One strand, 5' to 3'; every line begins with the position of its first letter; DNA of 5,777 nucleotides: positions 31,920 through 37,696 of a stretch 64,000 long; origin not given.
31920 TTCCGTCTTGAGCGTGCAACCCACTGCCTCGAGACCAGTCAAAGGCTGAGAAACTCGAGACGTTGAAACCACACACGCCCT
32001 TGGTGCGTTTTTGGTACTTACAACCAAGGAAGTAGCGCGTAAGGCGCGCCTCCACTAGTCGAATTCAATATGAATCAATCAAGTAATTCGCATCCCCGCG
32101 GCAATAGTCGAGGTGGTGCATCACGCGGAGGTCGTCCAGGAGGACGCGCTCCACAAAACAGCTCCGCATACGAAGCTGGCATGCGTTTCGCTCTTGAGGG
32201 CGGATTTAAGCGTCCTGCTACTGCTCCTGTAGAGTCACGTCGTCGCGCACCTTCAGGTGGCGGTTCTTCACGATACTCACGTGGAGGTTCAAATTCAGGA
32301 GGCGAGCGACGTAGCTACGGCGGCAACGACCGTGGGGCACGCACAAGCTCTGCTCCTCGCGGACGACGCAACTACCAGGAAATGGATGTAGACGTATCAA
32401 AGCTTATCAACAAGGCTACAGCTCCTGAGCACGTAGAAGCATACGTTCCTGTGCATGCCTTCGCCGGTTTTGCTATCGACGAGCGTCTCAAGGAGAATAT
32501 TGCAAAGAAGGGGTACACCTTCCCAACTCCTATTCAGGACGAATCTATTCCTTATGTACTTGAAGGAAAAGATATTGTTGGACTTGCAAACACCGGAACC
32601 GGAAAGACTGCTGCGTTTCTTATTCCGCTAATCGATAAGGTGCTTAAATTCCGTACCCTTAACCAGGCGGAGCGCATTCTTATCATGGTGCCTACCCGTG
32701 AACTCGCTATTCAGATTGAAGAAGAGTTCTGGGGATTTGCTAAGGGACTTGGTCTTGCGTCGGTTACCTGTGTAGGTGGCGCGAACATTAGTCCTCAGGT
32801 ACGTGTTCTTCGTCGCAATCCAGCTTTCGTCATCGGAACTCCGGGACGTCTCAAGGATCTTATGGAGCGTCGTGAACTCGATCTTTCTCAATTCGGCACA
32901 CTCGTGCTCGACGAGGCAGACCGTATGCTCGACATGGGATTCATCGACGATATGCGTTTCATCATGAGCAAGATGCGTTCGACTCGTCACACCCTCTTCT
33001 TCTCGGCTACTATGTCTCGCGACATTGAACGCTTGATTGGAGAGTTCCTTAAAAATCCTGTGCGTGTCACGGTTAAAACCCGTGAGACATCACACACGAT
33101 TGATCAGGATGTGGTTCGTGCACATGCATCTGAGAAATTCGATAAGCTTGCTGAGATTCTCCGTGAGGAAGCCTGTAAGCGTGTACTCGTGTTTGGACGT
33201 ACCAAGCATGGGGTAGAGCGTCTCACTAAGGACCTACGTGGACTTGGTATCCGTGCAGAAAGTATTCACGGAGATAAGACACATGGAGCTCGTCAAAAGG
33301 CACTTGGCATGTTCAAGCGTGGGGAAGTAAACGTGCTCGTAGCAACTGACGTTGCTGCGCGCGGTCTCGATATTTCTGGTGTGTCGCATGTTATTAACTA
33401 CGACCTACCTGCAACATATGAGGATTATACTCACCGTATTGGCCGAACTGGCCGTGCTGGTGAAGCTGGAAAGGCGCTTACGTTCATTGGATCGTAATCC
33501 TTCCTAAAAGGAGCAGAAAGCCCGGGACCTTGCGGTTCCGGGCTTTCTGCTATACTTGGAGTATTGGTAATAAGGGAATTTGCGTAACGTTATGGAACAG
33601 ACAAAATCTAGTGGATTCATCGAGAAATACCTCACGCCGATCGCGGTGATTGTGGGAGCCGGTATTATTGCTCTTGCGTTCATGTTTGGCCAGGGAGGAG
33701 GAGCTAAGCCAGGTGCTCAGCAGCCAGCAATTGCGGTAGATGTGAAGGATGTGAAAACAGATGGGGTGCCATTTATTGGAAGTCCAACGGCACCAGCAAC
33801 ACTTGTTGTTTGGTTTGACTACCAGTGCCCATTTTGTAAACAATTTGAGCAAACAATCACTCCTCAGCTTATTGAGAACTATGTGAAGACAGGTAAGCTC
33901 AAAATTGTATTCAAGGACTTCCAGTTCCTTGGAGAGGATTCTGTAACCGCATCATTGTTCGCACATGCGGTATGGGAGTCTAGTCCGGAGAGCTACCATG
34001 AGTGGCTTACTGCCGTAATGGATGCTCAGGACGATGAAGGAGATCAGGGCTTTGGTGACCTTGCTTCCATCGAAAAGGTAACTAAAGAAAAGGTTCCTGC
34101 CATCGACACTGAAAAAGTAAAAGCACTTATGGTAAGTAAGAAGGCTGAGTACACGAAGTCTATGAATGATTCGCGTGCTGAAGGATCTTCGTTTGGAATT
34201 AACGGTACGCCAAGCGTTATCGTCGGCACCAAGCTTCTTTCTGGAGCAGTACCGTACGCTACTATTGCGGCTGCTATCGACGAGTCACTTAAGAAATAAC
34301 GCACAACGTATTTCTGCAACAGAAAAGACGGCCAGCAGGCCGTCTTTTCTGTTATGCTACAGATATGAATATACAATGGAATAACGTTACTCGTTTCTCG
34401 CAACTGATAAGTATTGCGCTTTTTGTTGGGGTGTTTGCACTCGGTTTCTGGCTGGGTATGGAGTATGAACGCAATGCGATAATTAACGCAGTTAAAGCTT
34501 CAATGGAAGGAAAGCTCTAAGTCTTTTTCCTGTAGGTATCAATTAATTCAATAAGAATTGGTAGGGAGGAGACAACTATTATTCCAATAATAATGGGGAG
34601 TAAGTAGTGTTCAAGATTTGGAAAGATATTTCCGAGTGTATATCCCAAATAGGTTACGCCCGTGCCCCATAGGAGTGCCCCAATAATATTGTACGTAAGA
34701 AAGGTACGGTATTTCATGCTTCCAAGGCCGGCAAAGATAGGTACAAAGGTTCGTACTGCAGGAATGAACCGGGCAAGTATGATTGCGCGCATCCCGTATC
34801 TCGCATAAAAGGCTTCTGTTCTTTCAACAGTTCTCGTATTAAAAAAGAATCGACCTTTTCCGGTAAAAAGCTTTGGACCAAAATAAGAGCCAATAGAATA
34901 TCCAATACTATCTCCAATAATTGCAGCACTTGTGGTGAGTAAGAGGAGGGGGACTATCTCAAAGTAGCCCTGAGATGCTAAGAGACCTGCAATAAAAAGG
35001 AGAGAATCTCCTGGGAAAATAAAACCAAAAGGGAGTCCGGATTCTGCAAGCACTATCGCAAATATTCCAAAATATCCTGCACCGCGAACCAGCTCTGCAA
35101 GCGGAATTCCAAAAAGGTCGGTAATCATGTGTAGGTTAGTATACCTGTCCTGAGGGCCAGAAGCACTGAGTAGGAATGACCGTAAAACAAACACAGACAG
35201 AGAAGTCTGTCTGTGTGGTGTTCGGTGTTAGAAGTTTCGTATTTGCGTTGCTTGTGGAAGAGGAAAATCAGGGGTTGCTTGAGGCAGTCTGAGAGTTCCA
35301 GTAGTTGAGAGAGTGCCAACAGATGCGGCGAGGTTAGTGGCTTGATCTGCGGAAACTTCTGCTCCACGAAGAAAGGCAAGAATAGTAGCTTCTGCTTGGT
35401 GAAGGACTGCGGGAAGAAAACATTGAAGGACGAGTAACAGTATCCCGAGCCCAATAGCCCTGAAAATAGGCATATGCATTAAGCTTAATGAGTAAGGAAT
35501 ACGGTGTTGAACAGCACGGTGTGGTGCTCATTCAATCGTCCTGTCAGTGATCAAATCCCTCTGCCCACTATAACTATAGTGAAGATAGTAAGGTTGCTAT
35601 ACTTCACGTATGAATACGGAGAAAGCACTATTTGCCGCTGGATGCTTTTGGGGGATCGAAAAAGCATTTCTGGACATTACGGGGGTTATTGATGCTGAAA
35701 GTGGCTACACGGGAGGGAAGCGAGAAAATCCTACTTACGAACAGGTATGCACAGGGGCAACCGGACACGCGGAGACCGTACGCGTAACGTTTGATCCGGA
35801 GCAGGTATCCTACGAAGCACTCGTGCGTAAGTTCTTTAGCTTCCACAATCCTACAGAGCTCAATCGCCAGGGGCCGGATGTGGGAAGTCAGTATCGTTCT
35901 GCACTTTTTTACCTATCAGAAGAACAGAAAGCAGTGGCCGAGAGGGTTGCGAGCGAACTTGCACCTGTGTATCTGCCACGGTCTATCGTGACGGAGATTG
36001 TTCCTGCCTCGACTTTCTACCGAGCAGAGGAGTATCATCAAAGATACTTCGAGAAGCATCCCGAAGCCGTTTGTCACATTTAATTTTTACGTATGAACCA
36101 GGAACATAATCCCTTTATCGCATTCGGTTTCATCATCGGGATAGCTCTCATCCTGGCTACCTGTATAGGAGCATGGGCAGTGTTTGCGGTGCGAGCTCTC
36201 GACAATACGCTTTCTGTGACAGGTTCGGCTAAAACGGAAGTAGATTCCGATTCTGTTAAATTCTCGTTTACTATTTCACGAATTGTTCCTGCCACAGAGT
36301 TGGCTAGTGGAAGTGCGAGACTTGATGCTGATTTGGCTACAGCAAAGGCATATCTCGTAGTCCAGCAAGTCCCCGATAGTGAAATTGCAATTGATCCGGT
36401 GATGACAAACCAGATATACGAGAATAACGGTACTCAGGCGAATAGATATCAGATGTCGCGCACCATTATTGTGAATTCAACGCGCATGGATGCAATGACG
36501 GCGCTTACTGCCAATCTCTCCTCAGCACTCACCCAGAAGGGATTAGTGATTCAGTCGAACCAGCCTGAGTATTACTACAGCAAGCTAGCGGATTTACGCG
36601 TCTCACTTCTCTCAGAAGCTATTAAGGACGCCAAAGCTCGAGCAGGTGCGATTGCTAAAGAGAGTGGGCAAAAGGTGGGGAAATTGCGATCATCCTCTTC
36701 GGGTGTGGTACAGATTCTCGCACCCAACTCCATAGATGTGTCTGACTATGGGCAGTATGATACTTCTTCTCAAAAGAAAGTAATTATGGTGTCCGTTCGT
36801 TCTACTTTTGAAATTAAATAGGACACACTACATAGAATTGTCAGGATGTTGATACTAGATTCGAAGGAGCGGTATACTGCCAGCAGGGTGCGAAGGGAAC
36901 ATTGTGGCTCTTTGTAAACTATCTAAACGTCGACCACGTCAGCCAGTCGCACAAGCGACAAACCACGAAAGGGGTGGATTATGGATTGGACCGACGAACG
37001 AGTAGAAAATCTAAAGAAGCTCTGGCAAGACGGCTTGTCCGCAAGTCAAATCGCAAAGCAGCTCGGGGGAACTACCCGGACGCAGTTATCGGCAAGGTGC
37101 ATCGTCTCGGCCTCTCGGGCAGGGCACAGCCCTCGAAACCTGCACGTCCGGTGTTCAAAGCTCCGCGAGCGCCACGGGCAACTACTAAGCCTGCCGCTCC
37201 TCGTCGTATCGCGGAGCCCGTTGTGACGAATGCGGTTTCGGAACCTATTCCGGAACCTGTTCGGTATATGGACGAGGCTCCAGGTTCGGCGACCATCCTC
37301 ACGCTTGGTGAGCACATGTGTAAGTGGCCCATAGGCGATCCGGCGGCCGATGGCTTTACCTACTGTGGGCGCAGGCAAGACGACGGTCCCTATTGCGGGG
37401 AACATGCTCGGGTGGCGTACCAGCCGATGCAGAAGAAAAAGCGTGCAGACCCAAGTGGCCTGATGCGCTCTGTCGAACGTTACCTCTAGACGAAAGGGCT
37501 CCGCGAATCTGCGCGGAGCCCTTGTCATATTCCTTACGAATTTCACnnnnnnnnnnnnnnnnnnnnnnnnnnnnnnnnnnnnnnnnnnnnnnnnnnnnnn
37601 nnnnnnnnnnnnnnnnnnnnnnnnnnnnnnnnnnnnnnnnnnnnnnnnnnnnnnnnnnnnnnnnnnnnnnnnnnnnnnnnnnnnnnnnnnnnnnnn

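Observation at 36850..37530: Alphaproteobacterial-type GcrA cell-cycle regulator gene, frameshifted, in a high-GC islet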

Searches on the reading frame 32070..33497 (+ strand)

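Call 30: search_protein_families(library=pfam, proteins=[window:32070-33497:+], max_evalue=0.01)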
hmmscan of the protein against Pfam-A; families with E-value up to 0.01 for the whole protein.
window:32070-33497:+ (475 aa): 4 families
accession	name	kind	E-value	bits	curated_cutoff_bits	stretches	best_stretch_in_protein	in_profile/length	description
PF00270.35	DEAD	-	8.1e-47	159.5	26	1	153-321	1-166/167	DEAD/DEAH box helicase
PF00271.37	Helicase_C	-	6e-32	110.6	23.5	1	355-464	1-110/110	Helicase conserved C-terminal domain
PF04851.21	ResIII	-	1.2e-07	32.3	22.5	1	173-317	30-164/164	Type III restriction enzyme, res subunit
PF14617.12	CMS1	-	0.0067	16.3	35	0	243-310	167-228/250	U3-containing 90S pre-ribosomal complex subunit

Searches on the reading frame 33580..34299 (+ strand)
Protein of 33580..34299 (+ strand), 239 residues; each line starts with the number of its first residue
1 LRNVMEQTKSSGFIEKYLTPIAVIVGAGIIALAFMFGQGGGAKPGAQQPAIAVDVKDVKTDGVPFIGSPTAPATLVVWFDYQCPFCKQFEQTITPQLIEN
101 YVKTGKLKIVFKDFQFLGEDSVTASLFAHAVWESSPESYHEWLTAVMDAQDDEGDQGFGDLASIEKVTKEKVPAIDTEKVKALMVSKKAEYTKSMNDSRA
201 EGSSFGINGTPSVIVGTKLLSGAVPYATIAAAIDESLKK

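Call 30: search_protein_families(library=pfam, proteins=[window:33580-34299:+], max_evalue=0.01)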
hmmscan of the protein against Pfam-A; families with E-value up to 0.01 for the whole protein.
window:33580-34299:+ (239 aa): 3 families
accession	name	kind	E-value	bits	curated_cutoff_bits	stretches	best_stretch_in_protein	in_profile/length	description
PF13462.12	Thioredoxin_4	-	2.8e-28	99.6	23.2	1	62-235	4-165/165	Thioredoxin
PF01323.26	DSBA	-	5.9e-16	59.3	25.6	1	74-233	1-190/191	DSBA-like thioredoxin domain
PF13098.12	Thioredoxin_2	-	1.1e-07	32.5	27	1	73-232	7-103/104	Thioredoxin-like domain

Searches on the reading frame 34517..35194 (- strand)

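Call 8: search_protein_families(library=pfam, proteins=[window:34517-35194:-])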
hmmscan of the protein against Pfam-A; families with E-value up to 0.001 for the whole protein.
window:34517-35194:- (225 aa): 1 family
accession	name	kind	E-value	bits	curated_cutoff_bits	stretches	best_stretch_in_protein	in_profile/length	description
PF09335.16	VTT_dom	-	2.2e-20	73.8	33.9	1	60-185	1-122/123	VTT domain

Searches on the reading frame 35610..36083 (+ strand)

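Call 8: search_protein_families(library=pfam, proteins=[window:35610-36083:+])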
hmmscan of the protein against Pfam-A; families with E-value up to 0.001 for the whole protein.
window:35610-36083:+ (157 aa): 1 family
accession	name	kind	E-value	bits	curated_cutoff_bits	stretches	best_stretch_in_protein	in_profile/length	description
PF01625.27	PMSR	-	7.5e-64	215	23.7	1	5-156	1-153/153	Peptide methionine sulfoxide reductase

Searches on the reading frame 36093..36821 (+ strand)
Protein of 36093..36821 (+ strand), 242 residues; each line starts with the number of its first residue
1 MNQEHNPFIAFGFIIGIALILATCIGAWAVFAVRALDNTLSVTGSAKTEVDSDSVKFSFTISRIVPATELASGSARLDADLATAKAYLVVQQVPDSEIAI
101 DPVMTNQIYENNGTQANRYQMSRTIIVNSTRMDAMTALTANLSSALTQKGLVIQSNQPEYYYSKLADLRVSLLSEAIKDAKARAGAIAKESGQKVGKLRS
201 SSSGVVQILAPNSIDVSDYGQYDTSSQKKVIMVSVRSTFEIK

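Call 8: search_protein_families(library=pfam, proteins=[window:36093-36821:+])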
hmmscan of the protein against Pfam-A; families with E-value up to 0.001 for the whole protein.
window:36093-36821:+ (242 aa): 1 family
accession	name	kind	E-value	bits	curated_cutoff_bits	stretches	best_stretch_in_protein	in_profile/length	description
PF04402.19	SIMPL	-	3.9e-19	70.2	25.2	1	40-203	1-160/205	Protein of unknown function (DUF541)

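Call 16: find_encoding_contigs(protein=window:36093-36821:+, flank=3000, max_places=10)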
Protein window:36093-36821:+ (242 aa): 13 contigs read that carry it; 6 places shown.
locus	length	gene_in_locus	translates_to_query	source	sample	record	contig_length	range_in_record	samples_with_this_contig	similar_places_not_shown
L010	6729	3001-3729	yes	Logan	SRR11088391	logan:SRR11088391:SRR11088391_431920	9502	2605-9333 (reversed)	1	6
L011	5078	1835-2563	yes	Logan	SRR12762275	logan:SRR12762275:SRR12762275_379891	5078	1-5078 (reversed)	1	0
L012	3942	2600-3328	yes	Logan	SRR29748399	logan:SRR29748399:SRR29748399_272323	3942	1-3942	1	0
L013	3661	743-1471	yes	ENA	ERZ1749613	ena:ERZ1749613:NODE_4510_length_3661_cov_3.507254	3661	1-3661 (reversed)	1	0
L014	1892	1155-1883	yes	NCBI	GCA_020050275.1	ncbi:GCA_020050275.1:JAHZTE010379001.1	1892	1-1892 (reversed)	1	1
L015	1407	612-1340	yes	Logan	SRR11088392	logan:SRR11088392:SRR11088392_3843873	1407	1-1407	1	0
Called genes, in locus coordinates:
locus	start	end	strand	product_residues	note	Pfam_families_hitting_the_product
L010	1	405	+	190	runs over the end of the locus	?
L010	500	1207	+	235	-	PF13462:Thioredoxin_4, PF13098:Thioredoxin_2 (faint), PF01323:DSBA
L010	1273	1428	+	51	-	-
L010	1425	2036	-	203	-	PF09335:VTT_dom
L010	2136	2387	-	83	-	-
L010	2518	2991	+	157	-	PF01625:PMSR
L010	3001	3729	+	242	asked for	PF04402:SIMPL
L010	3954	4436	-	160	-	-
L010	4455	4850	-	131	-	PF01641:SelR, PF03226:Yippee-Mis18 (weak)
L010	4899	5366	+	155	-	PF07884:VKOR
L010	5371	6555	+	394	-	-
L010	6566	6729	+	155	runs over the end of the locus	PF08534:Redoxin, PF00578:AhpC-TSA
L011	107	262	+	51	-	-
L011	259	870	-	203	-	PF09335:VTT_dom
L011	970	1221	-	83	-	-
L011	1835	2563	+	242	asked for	PF04402:SIMPL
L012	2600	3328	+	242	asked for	PF04402:SIMPL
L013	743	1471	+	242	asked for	PF04402:SIMPL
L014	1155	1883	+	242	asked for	PF04402:SIMPL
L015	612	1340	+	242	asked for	PF04402:SIMPL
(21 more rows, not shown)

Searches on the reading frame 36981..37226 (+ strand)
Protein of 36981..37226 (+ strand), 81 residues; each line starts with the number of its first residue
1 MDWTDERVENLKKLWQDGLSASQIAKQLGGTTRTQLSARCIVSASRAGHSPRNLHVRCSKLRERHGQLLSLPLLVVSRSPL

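Call 85: search_protein_families(library=ncbifam, proteins=[window:36981-37226:+], max_evalue=0.01)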
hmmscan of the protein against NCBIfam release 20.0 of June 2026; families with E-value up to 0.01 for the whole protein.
window:36981-37226:+ (81 aa): 1 family
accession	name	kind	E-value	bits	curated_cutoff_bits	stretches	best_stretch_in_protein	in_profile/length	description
NF050816.1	sig70cofacGcrA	equivalog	7.2e-16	58.9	280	1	1-36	1-36/173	cell cycle sigma 70 cofactor GcrA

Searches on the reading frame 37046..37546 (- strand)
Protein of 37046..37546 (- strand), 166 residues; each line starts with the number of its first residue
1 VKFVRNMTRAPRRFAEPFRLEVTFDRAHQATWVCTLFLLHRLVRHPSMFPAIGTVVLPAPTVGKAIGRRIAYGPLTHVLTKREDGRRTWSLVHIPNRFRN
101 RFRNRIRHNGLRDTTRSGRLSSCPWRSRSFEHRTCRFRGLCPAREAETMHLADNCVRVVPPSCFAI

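Call 38: list_cluster_members(proteins=[P0001, window:37046-37528:-, window:36981-37226:+, window:63346-63996:+, P0005, P0008])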
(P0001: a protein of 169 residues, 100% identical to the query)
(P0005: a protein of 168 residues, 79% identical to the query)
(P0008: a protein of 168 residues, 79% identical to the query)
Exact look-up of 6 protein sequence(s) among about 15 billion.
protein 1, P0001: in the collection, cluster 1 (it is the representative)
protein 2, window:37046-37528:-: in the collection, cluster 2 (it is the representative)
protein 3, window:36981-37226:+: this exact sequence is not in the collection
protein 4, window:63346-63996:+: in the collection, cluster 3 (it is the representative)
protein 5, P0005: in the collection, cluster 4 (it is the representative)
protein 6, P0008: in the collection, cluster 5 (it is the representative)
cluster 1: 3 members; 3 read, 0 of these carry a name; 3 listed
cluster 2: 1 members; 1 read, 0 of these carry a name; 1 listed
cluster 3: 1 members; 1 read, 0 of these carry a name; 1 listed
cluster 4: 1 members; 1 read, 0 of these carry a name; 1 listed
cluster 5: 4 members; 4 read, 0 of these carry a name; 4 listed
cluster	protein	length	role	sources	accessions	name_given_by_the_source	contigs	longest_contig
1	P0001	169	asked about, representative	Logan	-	-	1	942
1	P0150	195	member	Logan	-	-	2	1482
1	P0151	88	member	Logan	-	-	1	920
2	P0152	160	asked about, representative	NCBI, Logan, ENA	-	-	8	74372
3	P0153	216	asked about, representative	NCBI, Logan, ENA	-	-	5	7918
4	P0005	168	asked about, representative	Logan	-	-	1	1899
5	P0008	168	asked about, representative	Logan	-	-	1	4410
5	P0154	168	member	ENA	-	-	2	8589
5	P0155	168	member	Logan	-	-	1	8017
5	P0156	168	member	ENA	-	-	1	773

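Call 85: search_protein_families(library=ncbifam, proteins=[window:37046-37546:-], max_evalue=0.01)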
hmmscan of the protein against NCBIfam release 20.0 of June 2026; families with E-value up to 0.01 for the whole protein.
window:37046-37546:- (166 aa): 0 families
